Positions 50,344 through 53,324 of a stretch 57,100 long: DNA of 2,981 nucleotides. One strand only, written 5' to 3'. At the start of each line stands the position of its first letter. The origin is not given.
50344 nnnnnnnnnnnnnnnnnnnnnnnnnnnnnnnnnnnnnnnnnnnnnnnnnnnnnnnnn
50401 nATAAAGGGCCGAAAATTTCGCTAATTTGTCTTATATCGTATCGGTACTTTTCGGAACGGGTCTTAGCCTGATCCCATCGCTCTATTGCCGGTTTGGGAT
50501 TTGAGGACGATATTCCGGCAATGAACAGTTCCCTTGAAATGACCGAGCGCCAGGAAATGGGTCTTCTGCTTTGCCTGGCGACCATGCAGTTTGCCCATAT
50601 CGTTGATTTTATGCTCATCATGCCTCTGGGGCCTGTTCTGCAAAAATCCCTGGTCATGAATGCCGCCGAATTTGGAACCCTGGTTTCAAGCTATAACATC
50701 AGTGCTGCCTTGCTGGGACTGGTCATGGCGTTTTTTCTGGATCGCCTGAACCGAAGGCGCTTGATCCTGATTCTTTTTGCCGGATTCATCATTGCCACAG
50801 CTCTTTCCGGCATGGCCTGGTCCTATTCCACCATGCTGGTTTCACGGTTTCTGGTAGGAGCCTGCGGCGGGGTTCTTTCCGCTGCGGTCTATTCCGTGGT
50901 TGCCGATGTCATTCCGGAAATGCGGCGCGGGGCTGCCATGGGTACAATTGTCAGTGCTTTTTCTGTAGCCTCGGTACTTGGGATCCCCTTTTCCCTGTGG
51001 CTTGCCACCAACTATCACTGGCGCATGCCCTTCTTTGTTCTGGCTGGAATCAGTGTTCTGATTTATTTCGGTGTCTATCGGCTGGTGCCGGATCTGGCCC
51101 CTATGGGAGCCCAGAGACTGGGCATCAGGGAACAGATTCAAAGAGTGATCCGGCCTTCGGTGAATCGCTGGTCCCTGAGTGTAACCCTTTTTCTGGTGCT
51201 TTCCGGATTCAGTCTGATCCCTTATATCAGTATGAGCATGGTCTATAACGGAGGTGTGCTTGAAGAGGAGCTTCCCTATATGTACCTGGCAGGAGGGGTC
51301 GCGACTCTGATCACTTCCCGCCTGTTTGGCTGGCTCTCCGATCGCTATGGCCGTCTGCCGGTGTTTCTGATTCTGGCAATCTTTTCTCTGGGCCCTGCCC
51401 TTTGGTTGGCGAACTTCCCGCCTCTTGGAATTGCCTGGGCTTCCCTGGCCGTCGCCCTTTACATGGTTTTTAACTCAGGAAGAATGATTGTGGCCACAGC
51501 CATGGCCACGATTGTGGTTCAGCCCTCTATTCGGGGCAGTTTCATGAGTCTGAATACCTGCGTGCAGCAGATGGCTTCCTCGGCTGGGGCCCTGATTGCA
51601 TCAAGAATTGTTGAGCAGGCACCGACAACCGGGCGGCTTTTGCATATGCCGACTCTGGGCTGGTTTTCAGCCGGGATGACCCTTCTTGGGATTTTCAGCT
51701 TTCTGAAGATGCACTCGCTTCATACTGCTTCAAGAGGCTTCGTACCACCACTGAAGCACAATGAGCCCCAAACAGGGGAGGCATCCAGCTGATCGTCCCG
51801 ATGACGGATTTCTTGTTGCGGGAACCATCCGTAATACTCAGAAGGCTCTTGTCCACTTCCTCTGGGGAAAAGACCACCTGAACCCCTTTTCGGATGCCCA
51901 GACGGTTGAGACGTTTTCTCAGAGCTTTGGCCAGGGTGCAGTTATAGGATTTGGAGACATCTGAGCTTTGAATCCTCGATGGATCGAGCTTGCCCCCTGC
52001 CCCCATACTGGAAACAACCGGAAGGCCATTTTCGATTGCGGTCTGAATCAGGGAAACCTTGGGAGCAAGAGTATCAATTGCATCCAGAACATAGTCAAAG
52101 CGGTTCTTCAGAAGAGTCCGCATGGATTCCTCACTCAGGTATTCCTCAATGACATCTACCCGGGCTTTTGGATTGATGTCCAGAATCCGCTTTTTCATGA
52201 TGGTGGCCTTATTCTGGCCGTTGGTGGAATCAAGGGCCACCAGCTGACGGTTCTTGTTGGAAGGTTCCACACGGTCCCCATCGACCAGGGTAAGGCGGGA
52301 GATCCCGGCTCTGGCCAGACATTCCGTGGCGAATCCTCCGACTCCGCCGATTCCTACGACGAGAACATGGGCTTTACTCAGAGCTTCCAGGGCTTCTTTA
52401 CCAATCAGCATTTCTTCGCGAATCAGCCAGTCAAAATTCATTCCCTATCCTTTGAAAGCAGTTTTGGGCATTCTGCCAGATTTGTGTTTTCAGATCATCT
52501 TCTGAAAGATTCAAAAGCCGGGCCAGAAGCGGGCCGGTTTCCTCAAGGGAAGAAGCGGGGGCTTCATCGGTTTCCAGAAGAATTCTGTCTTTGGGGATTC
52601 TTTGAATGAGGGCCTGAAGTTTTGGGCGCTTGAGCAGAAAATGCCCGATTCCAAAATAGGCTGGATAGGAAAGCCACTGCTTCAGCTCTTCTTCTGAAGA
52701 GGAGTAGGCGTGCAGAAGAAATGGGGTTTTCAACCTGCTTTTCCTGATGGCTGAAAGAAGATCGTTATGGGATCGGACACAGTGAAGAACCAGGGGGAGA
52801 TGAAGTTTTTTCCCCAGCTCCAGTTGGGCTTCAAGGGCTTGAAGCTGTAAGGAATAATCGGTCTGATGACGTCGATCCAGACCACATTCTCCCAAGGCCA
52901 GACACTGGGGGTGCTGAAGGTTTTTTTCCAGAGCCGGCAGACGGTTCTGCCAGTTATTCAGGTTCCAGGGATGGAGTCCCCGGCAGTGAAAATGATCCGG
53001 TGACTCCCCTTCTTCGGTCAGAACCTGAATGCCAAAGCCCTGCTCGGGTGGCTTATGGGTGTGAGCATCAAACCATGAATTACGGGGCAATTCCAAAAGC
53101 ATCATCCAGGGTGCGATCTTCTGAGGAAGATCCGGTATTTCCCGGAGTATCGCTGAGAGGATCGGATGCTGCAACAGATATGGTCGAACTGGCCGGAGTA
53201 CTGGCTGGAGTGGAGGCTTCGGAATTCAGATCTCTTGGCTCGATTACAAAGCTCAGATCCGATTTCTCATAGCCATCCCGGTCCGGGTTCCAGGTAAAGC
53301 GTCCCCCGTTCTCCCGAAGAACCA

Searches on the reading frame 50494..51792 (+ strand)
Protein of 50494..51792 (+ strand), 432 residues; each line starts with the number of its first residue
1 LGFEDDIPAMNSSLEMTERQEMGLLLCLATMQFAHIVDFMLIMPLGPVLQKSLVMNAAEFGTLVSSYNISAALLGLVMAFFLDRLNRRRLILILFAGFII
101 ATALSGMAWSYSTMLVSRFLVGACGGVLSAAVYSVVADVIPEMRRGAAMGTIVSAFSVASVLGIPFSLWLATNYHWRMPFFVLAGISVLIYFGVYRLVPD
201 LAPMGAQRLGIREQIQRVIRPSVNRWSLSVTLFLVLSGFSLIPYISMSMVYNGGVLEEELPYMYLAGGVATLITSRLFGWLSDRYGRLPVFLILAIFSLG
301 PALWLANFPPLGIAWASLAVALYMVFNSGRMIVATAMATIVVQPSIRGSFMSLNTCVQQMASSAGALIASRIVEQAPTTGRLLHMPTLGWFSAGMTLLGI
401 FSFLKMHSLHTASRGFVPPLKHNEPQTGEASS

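Call 59: search_protein_families(library=pfam, proteins=[window:50494-51792:+], max_evalue=0.00001)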
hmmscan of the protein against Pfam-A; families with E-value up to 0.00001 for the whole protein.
window:50494-51792:+ (432 aa): 2 families
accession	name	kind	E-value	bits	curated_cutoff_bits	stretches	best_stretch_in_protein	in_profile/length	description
PF07690.21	MFS_1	-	9.4e-45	153.5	33.4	2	29-366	2-347/347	Major Facilitator Superfamily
PF00083.30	Sugar_tr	-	2.3e-13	50.3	22.3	1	58-195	46-189/452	Sugar (and other) transporter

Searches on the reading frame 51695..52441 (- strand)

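Call 59: search_protein_families(library=pfam, proteins=[window:51695-52441:-], max_evalue=0.00001)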
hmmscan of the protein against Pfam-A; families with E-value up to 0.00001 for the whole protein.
window:51695-52441:- (248 aa): 1 family
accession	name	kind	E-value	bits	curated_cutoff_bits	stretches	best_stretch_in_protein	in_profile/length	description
PF00899.27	ThiF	-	1.1e-40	139.7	28.1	1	12-239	9-205/238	ThiF family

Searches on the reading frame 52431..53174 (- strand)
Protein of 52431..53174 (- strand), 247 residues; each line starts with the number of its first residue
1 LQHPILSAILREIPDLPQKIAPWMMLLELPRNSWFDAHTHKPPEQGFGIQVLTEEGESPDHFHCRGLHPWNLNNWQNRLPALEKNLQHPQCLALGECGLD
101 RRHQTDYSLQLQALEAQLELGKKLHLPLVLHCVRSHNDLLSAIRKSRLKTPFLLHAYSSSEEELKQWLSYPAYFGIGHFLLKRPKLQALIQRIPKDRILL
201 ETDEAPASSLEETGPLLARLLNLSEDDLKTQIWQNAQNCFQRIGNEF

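Call 59: search_protein_families(library=pfam, proteins=[window:52431-53174:-], max_evalue=0.00001)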
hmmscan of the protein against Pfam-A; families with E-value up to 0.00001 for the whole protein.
window:52431-53174:- (247 aa): 1 family
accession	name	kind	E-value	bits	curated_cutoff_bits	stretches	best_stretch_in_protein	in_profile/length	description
PF01026.27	TatD_DNase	-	5.3e-38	131.3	27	1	54-241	47-253/253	TatD related DNase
